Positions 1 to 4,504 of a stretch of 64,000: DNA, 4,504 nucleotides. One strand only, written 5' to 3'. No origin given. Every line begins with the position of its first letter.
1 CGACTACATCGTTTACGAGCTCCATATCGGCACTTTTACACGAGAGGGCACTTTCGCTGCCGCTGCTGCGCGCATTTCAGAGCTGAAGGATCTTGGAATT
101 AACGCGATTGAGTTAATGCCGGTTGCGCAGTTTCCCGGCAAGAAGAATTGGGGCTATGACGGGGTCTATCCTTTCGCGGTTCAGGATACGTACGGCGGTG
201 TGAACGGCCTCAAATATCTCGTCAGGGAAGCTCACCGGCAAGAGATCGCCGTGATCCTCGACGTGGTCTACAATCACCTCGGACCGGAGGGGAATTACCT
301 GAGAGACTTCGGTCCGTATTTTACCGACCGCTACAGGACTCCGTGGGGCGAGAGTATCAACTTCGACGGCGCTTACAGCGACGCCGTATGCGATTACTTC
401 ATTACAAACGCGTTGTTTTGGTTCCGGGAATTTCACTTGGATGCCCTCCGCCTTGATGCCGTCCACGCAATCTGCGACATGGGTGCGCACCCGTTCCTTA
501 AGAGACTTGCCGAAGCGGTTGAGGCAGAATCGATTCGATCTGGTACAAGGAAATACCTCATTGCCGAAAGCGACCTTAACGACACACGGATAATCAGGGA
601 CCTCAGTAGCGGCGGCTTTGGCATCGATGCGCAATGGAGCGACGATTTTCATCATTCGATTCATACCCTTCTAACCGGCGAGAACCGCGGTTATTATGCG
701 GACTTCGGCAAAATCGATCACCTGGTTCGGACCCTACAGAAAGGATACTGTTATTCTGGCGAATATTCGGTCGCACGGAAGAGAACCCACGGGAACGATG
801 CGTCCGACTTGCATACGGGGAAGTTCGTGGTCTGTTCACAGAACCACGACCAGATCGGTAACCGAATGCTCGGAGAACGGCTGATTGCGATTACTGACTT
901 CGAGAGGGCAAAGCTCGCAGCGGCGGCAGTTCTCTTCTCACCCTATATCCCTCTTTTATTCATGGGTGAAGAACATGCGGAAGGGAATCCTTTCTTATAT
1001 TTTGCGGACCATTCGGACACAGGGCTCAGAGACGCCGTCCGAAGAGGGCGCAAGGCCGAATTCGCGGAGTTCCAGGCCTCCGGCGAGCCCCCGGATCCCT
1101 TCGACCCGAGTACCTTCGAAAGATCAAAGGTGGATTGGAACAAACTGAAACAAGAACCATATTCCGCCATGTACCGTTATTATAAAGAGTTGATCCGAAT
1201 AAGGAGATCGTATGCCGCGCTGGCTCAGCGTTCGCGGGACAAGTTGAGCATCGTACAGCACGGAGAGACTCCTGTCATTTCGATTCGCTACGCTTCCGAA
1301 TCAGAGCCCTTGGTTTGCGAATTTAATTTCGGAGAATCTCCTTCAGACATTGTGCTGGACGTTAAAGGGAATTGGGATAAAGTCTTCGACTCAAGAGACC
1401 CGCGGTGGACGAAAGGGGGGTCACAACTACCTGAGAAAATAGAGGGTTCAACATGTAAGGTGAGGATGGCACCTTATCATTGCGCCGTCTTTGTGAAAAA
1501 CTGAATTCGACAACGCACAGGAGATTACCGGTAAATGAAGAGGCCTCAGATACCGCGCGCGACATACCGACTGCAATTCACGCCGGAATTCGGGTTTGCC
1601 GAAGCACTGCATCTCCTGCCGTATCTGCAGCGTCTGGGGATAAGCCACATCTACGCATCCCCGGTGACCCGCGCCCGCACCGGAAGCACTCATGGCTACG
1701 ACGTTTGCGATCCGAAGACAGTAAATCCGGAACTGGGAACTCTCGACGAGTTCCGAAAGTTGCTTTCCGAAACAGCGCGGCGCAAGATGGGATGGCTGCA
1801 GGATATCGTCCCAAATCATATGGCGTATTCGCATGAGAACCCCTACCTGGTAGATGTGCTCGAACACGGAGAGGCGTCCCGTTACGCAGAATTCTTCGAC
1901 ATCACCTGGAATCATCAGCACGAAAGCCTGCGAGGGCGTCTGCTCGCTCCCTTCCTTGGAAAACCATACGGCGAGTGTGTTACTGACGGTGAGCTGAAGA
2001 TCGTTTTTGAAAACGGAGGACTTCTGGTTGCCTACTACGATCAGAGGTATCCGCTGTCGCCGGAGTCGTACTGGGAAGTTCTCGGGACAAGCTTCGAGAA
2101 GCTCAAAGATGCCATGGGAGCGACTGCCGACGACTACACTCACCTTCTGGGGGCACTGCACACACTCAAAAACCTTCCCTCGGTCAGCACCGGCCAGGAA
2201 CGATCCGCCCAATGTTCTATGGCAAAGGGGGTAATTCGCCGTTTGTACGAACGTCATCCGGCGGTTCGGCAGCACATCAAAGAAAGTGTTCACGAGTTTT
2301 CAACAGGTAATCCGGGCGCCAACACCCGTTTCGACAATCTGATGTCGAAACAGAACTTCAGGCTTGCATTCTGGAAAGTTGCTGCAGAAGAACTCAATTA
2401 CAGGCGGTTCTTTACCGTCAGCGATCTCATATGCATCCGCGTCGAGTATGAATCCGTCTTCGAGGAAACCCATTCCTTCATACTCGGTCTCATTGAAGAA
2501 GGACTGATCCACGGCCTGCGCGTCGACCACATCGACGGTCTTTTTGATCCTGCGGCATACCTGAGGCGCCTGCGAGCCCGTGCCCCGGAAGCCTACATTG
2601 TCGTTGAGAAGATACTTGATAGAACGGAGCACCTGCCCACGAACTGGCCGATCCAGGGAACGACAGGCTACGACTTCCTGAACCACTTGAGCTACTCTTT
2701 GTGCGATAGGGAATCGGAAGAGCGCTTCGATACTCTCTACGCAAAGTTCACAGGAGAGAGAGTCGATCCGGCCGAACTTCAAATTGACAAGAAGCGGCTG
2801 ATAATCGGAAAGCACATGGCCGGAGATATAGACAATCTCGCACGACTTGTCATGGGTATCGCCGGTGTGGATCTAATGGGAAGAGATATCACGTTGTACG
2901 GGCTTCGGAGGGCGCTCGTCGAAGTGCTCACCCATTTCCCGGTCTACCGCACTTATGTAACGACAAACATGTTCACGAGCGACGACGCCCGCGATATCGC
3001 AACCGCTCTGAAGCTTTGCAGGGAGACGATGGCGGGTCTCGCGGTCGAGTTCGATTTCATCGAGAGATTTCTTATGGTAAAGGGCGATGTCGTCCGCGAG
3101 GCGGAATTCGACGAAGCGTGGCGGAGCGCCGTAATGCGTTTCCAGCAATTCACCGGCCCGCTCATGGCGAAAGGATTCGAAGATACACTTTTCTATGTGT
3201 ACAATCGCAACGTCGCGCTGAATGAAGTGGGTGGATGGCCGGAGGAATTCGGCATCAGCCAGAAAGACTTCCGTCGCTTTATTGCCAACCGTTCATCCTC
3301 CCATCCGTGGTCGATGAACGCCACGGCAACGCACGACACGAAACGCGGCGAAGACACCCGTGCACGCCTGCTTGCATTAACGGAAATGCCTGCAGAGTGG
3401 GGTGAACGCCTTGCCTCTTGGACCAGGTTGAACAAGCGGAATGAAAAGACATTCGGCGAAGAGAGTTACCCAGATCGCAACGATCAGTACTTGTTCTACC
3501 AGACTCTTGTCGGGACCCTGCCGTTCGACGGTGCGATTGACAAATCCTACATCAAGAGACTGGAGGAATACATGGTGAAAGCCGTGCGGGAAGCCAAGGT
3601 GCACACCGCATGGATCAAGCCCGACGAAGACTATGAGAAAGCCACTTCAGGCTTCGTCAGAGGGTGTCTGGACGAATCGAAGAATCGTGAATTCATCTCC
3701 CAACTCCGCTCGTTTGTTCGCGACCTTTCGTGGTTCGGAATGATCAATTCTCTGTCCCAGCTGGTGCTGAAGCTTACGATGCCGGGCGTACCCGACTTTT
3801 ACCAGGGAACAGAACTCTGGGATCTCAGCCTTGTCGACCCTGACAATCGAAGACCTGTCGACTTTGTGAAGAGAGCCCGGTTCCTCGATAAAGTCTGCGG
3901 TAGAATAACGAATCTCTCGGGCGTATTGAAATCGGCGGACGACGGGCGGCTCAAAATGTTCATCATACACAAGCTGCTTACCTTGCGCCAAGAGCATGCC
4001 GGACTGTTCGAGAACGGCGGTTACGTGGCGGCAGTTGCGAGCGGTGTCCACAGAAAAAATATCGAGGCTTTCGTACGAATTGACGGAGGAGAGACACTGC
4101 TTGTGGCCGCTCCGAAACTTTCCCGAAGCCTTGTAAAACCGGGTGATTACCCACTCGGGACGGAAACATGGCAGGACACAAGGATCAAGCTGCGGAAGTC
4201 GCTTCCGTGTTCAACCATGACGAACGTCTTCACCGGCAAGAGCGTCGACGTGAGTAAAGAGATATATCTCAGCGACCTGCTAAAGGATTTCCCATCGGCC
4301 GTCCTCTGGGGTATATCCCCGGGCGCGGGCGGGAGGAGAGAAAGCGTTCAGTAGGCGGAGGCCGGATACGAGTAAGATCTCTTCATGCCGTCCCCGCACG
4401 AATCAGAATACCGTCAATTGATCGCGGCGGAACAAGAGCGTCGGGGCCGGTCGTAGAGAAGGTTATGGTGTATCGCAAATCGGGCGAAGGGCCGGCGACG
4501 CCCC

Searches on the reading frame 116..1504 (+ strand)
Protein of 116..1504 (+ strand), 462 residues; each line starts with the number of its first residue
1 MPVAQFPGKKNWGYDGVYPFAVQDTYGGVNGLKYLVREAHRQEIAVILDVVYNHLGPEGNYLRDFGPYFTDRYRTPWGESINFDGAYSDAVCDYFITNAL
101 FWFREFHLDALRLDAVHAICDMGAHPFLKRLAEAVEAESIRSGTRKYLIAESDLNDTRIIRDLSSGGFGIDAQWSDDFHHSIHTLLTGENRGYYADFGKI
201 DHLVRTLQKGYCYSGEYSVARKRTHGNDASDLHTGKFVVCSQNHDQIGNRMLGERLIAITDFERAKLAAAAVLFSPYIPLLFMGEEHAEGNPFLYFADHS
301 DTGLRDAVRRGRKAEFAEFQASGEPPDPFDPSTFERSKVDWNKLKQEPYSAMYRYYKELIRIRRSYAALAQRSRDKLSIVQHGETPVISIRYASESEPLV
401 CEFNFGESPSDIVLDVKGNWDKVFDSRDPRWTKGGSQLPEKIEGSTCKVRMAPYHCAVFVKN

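Call 50: search_protein_families(library=pfam, proteins=[window:116-1504:+], max_evalue=0.00001)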
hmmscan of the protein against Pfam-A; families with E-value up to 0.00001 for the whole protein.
window:116-1504:+ (462 aa): 2 families
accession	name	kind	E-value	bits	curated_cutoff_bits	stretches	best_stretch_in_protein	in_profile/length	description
PF00128.31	Alpha-amylase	-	3e-12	47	22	1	10-63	47-100/446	Alpha amylase, catalytic domain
PF11941.14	DUF3459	-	1.1e-06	29.3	22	1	355-440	1-84/90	Domain of unknown function (DUF3459)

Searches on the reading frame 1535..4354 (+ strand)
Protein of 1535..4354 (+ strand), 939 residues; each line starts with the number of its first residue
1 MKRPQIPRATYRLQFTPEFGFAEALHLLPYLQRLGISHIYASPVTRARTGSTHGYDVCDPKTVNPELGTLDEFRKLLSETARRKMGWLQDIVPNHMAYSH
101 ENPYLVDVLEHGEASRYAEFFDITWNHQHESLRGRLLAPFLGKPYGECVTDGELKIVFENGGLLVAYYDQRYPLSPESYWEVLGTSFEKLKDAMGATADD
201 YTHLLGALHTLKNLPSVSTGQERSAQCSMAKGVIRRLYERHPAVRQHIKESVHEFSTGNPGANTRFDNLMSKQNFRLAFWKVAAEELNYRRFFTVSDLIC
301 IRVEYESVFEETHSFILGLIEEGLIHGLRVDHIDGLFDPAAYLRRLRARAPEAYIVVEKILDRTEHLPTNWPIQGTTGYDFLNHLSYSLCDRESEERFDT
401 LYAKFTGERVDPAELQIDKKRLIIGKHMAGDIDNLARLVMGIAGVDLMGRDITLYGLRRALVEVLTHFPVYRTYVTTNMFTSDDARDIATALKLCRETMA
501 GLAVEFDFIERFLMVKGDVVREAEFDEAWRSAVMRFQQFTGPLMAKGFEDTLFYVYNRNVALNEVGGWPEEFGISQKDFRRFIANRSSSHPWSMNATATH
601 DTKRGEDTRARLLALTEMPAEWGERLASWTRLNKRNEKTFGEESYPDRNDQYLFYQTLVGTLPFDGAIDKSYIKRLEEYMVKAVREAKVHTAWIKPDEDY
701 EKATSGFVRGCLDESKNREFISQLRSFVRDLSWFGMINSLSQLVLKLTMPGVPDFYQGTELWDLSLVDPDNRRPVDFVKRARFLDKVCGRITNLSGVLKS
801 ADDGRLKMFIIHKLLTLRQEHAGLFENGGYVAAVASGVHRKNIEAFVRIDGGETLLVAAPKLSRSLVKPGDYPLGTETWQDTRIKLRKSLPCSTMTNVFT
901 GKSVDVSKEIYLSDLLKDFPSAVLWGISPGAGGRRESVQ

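Call 50: search_protein_families(library=pfam, proteins=[window:1535-4354:+], max_evalue=0.00001)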
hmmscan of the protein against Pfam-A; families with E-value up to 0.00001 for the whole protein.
window:1535-4354:+ (939 aa): 1 family
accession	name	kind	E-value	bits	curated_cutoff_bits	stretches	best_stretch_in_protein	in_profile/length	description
PF00128.31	Alpha-amylase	-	4.7e-18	66.1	22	1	28-128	25-119/446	Alpha amylase, catalytic domain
